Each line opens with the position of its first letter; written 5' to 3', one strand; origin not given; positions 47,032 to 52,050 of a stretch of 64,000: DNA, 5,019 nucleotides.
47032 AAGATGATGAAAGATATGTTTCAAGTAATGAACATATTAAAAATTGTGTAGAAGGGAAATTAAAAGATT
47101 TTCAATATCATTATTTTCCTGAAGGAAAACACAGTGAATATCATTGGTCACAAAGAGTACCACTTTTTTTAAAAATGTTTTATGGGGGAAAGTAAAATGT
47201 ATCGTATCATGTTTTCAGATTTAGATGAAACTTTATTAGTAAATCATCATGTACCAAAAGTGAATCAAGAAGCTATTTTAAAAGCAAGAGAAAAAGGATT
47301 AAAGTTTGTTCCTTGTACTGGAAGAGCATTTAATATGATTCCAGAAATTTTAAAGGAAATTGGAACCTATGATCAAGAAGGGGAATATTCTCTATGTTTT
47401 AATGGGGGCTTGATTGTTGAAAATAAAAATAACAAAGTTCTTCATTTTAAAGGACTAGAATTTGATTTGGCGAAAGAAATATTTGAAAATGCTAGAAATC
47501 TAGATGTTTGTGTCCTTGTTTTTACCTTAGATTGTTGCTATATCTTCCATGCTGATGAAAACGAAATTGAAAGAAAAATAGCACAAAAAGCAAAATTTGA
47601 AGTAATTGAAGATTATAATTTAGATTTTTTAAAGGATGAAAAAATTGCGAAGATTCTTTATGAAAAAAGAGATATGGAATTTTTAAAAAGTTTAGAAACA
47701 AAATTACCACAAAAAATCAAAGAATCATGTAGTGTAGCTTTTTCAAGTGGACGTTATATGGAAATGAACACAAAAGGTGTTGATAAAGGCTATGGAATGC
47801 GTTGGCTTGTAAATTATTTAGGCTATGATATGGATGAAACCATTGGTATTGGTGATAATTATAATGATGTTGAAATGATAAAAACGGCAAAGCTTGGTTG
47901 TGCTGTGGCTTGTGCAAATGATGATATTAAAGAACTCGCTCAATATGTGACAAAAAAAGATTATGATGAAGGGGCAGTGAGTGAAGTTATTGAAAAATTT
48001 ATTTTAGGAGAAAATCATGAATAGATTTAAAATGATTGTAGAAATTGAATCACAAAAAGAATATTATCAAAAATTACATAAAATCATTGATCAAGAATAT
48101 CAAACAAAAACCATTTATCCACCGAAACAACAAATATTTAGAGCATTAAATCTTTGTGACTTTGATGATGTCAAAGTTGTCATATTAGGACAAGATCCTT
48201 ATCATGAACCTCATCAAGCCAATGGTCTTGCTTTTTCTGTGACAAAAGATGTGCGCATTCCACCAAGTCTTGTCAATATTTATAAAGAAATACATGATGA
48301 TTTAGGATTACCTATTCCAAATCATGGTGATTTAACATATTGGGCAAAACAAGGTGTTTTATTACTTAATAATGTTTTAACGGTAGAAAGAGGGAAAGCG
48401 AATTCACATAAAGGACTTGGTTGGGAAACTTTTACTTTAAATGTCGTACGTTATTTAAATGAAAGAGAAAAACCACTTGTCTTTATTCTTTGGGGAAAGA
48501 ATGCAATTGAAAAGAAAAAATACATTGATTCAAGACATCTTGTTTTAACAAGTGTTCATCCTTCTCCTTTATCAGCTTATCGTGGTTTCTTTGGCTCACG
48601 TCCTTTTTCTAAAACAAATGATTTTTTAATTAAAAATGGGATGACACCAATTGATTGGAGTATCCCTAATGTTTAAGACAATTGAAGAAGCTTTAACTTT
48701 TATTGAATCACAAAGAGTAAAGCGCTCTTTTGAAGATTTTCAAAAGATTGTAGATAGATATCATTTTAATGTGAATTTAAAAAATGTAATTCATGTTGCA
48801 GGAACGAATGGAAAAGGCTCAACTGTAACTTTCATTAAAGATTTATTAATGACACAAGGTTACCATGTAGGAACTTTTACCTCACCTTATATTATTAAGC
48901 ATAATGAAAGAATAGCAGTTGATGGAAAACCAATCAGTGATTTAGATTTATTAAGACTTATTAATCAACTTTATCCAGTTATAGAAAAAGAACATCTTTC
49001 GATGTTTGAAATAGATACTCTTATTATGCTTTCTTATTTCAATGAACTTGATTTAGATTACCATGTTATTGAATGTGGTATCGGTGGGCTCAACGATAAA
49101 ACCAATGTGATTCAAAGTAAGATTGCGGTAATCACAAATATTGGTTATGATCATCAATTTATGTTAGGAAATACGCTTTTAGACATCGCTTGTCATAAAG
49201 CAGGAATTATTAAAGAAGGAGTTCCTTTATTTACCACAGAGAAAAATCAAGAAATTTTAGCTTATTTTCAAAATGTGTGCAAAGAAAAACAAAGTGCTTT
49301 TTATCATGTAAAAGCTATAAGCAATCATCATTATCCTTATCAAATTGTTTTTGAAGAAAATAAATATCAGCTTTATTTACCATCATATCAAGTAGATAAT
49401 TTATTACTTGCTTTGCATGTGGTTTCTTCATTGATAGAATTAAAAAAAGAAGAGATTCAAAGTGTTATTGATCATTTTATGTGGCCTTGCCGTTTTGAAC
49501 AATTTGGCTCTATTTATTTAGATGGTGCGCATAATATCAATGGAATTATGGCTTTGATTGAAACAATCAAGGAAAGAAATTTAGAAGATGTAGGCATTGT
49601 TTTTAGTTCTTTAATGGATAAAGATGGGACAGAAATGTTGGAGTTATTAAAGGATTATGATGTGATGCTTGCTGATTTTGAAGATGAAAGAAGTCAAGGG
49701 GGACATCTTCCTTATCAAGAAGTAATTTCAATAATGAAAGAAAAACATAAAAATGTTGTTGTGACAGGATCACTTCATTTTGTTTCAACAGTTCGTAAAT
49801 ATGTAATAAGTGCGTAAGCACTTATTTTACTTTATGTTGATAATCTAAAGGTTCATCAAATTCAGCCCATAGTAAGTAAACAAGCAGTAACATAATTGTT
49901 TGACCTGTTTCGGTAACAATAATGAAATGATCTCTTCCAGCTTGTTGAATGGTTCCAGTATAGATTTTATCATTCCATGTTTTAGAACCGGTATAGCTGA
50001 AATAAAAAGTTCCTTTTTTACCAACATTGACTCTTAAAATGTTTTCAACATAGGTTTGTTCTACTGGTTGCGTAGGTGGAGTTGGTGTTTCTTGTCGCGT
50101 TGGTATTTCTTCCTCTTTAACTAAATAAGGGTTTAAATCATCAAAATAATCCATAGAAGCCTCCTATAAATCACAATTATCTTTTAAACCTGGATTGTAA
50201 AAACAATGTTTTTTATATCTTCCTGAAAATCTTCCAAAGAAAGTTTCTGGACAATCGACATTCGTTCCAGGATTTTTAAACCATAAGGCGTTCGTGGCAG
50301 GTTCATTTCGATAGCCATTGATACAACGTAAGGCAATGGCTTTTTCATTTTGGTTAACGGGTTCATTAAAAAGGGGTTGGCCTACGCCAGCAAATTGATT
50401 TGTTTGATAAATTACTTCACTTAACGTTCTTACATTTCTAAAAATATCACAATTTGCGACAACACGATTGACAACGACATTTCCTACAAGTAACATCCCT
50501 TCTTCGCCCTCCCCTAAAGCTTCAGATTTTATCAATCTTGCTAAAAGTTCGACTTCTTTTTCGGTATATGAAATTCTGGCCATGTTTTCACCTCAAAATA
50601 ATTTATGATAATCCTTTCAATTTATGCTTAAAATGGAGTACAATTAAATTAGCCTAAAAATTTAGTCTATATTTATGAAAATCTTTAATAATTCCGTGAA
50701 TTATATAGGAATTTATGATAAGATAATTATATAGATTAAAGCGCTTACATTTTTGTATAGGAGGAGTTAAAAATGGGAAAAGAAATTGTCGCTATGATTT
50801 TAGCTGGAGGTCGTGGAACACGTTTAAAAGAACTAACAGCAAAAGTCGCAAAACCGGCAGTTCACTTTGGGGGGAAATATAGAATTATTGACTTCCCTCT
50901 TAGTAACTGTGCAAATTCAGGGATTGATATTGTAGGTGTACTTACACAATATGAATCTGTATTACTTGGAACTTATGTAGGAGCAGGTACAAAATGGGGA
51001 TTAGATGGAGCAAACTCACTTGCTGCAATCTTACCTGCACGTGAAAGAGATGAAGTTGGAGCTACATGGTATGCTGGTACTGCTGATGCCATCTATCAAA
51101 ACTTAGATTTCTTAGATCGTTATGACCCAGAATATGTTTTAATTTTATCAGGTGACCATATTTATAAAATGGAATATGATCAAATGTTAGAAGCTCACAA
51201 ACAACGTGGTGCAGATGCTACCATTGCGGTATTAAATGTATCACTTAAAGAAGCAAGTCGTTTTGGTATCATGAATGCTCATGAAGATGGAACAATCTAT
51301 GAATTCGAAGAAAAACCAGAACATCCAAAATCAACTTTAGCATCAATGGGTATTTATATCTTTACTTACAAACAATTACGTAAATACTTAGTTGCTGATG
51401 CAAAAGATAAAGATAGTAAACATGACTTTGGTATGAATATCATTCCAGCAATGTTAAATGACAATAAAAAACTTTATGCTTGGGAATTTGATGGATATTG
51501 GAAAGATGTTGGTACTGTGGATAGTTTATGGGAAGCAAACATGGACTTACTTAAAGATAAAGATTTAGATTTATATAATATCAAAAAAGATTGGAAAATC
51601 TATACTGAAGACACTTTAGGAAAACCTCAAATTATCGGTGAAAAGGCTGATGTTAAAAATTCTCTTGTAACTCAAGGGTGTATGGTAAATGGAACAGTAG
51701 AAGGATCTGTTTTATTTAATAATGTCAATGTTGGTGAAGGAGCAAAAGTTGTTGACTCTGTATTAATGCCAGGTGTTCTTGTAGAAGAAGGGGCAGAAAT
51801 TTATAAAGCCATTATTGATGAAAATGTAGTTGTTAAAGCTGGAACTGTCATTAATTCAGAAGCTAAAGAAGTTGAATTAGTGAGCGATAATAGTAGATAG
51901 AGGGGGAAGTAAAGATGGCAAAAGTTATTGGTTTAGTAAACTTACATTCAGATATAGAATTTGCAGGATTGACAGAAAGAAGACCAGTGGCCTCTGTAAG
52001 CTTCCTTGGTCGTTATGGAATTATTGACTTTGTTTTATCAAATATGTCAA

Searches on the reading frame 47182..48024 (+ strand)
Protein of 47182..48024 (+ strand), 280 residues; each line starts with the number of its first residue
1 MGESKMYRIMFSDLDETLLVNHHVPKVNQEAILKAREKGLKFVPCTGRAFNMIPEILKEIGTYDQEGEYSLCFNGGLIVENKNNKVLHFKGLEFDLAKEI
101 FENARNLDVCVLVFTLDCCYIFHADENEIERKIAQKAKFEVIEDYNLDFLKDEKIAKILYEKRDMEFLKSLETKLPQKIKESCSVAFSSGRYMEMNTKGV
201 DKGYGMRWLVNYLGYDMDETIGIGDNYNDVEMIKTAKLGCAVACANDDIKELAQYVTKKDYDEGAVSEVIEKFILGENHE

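Call 50: search_protein_families(library=pfam, proteins=[window:47182-48024:+], max_evalue=0.000001)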
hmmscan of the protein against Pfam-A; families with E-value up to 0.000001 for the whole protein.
window:47182-48024:+ (280 aa): 2 families
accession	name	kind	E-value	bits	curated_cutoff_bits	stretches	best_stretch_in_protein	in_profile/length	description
PF08282.18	Hydrolase_3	-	8.6e-55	186.7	20.9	1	11-270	2-255/255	haloacid dehalogenase-like hydrolase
PF05116.19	S6PP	-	1.1e-13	51.8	20.3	1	163-250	128-215/247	Sucrose-6F-phosphate phosphohydrolase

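Call 65: search_protein_families(library=ncbifam, proteins=[window:47182-48024:+], max_evalue=1e-10)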
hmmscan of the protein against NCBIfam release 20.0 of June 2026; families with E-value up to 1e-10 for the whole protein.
window:47182-48024:+ (280 aa): 11 families
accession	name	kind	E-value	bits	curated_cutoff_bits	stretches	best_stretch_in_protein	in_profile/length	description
TIGR00099.1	Cof-subfamily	subfamily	1.2e-50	172.5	137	1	10-270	2-256/256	Cof-type HAD-IIB family hydrolase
NF007806.0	PRK10513.1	equivalog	3.5e-36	125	273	1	11-275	7-269/270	sugar-phosphatase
NF008213.0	PRK10976.1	equivalog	3.1e-27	95.8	386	1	6-254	1-243/266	sugar/pyridoxal phosphate phosphatase YigL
NF045966.1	YcsE_rel_Pase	equivalog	4.4e-27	95.2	220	1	7-272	2-262/265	YcsE-related riboflavin metabolism phosphatase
TIGR01482.1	SPP-subfamily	subfamily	2.2e-26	92.8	107.15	1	11-273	2-224/225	sucrose-phosphate phosphatase subfamily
TIGR01484.1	HAD-SF-IIB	subfamily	1.1e-25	91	41.8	1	9-242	1-221/221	HAD-IIB family hydrolase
NF007821.0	PRK10530.1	equivalog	1.1e-24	87.2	274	1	7-274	3-271/272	pyridoxal phosphatase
TIGR01487.1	Pglycolate_arch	equivalog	1.8e-22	80.2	122.75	1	117-266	65-212/215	phosphoglycolate phosphatase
NF002245.0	PRK01158.1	equivalog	1.7e-21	76.6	198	1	185-273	141-228/233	phosphoglycolate phosphatase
NF011705.0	PRK15126.1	equivalog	4.2e-19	68.9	336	1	6-271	1-259/272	HMP-PP phosphatase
TIGR01486.1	HAD-SF-IIB-MPGP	subfamily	8.7e-16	58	164.75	0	150-273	123-256/257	mannosyl-3-phosphoglycerate phosphatase family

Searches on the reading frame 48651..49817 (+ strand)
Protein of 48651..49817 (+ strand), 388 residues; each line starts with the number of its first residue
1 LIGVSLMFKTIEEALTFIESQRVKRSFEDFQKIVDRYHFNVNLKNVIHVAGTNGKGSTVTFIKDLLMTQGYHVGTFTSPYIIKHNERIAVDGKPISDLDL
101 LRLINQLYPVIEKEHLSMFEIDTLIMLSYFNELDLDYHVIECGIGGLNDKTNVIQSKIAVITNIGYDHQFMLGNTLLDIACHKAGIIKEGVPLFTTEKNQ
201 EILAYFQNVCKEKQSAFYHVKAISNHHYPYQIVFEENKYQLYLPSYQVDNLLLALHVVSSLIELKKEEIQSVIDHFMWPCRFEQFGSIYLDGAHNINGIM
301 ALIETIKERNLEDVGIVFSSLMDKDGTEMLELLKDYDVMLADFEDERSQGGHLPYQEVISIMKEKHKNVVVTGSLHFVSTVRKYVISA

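Call 50: search_protein_families(library=pfam, proteins=[window:48651-49817:+], max_evalue=0.000001)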
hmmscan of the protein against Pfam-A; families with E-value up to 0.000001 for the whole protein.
window:48651-49817:+ (388 aa): 1 family
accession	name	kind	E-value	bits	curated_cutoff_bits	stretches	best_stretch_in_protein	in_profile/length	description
PF08245.18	Mur_ligase_M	-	6.5e-08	33.2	24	1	49-215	1-140/200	Mur ligase middle domain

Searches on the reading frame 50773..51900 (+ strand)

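Call 50: search_protein_families(library=pfam, proteins=[window:50773-51900:+], max_evalue=0.000001)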
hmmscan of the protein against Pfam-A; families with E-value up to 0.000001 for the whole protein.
window:50773-51900:+ (375 aa): 3 families
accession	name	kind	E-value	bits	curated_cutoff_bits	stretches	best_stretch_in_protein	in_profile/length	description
PF00483.29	NTP_transferase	-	1.3e-69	235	21.2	1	7-261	2-244/245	Nucleotidyl transferase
PF24894.1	Hexapep_GlmU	-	9.3e-18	64.7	23.3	1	290-364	12-87/104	GlmU-like, C-terminal hexapeptide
PF25084.1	LbH_EIF2B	-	2.5e-11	44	54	1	270-359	12-104/105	EIF2B subunit epsilon LbH domain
